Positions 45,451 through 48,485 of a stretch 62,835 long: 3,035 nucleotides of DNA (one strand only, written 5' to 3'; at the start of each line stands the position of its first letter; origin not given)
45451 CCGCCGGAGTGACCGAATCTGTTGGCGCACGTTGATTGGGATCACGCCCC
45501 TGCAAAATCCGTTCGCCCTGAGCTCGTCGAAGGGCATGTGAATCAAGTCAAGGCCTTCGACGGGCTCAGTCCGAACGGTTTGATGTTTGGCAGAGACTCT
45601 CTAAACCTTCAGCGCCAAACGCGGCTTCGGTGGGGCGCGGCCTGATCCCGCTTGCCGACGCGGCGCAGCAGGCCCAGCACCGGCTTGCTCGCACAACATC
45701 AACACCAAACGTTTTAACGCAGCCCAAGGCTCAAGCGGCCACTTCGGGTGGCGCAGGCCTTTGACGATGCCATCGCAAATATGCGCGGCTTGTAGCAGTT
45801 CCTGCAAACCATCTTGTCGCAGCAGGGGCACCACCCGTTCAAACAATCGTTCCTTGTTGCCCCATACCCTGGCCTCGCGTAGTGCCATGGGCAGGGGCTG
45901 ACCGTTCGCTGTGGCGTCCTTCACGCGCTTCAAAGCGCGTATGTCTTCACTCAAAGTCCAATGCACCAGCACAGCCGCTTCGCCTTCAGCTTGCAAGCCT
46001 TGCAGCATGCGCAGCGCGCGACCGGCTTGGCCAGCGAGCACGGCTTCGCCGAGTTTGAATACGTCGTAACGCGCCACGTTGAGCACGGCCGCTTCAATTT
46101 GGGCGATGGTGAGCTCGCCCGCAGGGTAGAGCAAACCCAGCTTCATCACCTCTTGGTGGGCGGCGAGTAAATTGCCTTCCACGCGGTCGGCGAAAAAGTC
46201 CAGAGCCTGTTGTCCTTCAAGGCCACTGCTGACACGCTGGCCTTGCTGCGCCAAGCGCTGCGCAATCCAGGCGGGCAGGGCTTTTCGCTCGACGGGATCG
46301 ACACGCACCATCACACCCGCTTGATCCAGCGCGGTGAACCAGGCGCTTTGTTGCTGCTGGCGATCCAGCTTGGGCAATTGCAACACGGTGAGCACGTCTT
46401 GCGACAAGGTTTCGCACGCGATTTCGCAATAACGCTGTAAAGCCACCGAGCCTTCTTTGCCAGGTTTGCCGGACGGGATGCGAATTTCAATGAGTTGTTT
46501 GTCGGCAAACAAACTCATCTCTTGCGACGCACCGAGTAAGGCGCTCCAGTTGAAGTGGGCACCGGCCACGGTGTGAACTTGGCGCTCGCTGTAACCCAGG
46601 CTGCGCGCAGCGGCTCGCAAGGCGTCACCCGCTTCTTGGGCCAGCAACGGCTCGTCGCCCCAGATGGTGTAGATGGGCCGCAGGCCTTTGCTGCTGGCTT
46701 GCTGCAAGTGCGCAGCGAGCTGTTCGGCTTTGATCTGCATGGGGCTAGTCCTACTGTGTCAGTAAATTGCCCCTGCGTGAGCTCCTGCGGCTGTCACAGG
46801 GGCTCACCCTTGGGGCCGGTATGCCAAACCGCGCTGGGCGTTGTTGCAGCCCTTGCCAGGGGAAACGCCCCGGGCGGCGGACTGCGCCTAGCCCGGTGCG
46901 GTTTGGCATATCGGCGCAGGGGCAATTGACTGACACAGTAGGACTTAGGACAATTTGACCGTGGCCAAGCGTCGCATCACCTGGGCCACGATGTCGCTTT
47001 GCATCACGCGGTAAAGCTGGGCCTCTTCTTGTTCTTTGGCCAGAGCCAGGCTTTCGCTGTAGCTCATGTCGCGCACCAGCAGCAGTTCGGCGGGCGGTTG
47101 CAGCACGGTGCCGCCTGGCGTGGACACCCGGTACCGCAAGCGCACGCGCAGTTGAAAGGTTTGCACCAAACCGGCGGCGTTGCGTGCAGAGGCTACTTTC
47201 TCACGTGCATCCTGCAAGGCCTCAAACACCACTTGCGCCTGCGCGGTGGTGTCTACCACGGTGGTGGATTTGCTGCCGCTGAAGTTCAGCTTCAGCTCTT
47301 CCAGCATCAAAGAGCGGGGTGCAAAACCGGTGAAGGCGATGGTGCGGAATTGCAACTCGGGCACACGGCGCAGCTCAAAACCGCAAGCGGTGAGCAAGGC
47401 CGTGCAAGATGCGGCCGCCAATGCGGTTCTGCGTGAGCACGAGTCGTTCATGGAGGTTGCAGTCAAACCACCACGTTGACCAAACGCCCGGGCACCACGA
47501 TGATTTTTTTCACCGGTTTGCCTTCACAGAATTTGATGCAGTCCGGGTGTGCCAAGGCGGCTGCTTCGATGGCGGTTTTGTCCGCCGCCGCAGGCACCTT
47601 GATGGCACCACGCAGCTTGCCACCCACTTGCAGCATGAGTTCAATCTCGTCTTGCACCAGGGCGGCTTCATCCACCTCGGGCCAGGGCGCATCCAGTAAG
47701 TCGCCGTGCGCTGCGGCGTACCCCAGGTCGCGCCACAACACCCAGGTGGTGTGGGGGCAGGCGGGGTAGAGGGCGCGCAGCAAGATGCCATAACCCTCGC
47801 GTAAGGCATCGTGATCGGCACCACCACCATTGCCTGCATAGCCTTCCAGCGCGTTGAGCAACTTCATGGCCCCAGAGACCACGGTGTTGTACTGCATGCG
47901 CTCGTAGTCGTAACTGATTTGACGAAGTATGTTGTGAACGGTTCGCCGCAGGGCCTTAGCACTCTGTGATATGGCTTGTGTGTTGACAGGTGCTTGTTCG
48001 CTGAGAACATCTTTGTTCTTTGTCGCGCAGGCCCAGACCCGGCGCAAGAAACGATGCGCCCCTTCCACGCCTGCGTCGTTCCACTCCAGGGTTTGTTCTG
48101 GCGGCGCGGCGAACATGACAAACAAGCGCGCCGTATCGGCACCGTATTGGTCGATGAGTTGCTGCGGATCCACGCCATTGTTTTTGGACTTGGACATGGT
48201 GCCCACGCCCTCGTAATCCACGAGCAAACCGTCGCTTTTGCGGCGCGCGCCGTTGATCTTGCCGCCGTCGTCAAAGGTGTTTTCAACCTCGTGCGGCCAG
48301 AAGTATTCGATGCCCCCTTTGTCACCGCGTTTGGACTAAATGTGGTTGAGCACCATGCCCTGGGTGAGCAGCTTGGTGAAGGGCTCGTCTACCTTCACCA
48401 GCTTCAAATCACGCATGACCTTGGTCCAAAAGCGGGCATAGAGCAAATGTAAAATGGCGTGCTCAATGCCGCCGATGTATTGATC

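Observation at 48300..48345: In-frame amber codon inside the essential leucyl-tRNA synthetase gene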

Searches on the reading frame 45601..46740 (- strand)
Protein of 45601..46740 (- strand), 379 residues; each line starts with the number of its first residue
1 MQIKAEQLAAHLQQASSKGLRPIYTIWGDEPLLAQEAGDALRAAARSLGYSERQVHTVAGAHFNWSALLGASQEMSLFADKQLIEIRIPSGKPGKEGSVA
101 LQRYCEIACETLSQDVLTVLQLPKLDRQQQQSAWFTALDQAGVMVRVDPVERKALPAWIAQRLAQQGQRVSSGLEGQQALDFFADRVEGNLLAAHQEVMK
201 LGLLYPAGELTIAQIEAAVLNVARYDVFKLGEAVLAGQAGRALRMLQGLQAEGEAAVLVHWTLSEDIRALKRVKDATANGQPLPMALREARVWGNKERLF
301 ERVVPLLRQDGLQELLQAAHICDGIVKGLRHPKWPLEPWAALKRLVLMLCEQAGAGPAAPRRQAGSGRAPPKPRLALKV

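Call 21: search_protein_families(library=pfam, proteins=[window:45601-46740:-])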
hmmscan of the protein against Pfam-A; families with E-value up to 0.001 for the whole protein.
window:45601-46740:- (379 aa): 3 families
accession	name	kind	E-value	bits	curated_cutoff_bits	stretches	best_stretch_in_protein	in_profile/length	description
PF06144.19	DNA_pol3_delta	-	5.7e-10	39.7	21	1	24-146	1-122/124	DNA polymerase III, delta subunit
PF14840.11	DNA_pol3_delt_C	-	1.2e-07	32.5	27.3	1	230-353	4-122/125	Processivity clamp loader gamma complex DNA pol III C-term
PF21694.2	DNA_pol3_delta_C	-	0.00019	21.9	27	1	226-280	3-57/121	DNA polymerase III delta subunit, C-terminal domain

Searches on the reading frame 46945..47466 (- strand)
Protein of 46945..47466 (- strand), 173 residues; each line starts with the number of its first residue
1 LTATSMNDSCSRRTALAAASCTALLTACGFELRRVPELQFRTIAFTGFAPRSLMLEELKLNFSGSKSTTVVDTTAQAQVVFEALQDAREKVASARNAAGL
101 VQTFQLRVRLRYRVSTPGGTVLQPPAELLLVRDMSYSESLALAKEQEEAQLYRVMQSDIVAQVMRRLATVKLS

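Call 21: search_protein_families(library=pfam, proteins=[window:46945-47466:-])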
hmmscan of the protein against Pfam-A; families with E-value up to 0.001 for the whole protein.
window:46945-47466:- (173 aa): 1 family
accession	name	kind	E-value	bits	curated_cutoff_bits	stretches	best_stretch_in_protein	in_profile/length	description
PF04390.17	LptE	-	2.1e-13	51.4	23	1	40-167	1-118/118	Lipopolysaccharide-assembly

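Call 23: find_encoding_contigs(protein=window:46945-47451:-, flank=10000, max_places=10)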
Protein window:46945-47451:- (168 aa): 1 contig read that carries it; 1 place shown.
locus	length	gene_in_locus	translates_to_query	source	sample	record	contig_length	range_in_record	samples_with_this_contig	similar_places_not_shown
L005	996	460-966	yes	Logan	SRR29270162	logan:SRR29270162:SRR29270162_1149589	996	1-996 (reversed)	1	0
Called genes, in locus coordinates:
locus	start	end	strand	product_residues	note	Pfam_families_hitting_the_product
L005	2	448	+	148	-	?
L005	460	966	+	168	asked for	PF04390:LptE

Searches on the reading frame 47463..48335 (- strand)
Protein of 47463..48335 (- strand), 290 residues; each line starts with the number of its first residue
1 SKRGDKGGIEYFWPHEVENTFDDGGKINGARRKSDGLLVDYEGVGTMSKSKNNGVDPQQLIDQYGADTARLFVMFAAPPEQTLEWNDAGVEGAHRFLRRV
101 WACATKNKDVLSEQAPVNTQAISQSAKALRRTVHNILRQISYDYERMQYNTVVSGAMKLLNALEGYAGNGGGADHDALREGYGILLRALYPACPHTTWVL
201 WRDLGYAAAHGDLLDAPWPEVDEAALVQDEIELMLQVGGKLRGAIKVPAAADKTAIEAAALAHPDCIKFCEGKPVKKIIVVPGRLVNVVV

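Call 21: search_protein_families(library=pfam, proteins=[window:47463-48335:-])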
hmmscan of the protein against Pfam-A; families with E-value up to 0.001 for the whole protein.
window:47463-48335:- (290 aa): 2 families
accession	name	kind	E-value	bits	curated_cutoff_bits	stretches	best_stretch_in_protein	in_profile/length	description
PF08264.19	Anticodon_1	-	1.5e-13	51.3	25.1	1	128-254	3-145/148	Anticodon-binding domain of tRNA ligase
PF00133.28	tRNA-synt_1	-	1.8e-07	30.7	22.7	1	35-84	365-412/414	tRNA synthetases class I (I, L, M and V)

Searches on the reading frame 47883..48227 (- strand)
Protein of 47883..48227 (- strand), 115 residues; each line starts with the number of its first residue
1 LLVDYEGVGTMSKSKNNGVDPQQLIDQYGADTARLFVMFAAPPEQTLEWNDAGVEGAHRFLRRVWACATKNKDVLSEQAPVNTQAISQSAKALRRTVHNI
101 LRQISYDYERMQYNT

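Call 41: list_cluster_members(proteins=[window:47883-48227:-, window:47886-48227:-, window:47883-48221:-, window:47883-48206:-, window:47883-48197:-, window:47886-48197:-, window:47466-48227:-, window:47466-48197:-, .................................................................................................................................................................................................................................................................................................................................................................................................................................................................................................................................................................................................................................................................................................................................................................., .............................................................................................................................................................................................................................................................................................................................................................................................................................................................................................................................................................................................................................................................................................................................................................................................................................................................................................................])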
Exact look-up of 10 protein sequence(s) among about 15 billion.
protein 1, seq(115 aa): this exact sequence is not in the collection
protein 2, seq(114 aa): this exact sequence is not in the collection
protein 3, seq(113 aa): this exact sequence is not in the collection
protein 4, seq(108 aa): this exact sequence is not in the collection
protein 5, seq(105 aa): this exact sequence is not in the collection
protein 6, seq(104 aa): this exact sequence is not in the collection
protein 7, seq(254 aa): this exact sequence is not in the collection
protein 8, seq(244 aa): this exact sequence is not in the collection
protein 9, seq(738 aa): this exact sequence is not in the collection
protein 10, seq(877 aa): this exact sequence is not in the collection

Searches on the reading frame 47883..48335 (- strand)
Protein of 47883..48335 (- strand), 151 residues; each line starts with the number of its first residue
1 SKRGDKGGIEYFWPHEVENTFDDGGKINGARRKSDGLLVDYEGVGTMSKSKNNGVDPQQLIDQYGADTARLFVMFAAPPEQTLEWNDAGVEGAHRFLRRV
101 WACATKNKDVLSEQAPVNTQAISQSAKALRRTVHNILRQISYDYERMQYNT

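Call 30: find_homologous_proteins(query=window:47883-48335:-, max_evalue=1e-20)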
Query seq(151 aa) (151 aa): 1039 proteins with E <= 1e-20 among 1287 candidates; the best 120 are listed.
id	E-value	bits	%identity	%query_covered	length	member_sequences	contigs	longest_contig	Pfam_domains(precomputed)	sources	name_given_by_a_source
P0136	4.4e-56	207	62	100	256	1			PF00133.29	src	-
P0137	2.5e-55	204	79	77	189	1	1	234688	PF00133.29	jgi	jgi:leucyl-tRNA synthetase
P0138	1.0e-53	199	58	100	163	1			PF00133.29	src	-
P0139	1.7e-53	198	61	100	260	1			PF00133.29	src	-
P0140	3.4e-53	197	63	99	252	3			PF08264.20,PF00133.29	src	-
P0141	9.7e-53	196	77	79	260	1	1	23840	PF08264.20,PF00133.29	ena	-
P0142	1.1e-52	196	64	97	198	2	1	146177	PF00133.29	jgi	-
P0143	1.5e-52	195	58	100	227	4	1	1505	PF00133.29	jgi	jgi:leucyl-tRNA synthetase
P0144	2.4e-51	191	61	97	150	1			-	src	-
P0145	3.1e-51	191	59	100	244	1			PF00133.29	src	-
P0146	7.3e-51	190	73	76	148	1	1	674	PF00133.29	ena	-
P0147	1.6e-50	189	61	100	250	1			PF00133.29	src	-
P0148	1.7e-50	189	75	79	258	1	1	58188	PF08264.20,PF00133.29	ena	-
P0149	3.5e-50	188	59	99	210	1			PF00133.29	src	-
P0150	4.6e-50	187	74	79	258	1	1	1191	PF08264.20,PF00133.29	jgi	jgi:leucyl-tRNA synthetase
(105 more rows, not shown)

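Call 52: find_encoding_contigs(protein=P0148, flank=4000, max_places=3)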
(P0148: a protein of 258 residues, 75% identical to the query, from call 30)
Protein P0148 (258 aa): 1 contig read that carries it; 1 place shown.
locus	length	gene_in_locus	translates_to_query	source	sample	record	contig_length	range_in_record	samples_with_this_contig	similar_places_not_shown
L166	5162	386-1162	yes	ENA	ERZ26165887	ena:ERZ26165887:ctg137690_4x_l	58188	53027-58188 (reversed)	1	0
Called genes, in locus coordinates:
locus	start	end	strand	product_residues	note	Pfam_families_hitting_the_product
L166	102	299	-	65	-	-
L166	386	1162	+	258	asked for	PF00133:tRNA-synt_1 (weak), PF08264:Anticodon_1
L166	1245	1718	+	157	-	PF04390:LptE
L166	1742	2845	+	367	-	PF06144:DNA_pol3_delta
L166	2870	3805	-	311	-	PF02826:2-Hacid_dh_C, PF03446:NAD_binding_2 (weak)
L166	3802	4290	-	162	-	PF02464:CinA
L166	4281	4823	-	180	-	PF04608:PgpA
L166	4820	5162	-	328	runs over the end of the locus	PF00586:AIRS, PF02769:AIRS_C (weak)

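Call 53: find_encoding_contigs(protein=P0141, flank=4000, max_places=3)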
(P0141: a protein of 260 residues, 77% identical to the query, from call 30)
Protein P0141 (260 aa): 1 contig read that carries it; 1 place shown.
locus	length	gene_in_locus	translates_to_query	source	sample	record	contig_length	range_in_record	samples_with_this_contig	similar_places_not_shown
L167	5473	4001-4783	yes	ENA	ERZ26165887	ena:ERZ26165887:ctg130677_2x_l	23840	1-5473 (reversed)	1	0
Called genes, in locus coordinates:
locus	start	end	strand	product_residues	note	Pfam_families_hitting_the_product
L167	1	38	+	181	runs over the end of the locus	PF04355:BamE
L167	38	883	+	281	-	PF01113:DapB_N, PF05173:DapB_C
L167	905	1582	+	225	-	PF01618:MotA_ExbB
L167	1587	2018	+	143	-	PF02472:ExbD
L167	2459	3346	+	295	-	PF00133:tRNA-synt_1, PF13603:tRNA-synt_1_2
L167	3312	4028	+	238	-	PF00133:tRNA-synt_1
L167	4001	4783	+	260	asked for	PF00133:tRNA-synt_1 (weak), PF08264:Anticodon_1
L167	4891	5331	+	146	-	PF04390:LptE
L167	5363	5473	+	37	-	?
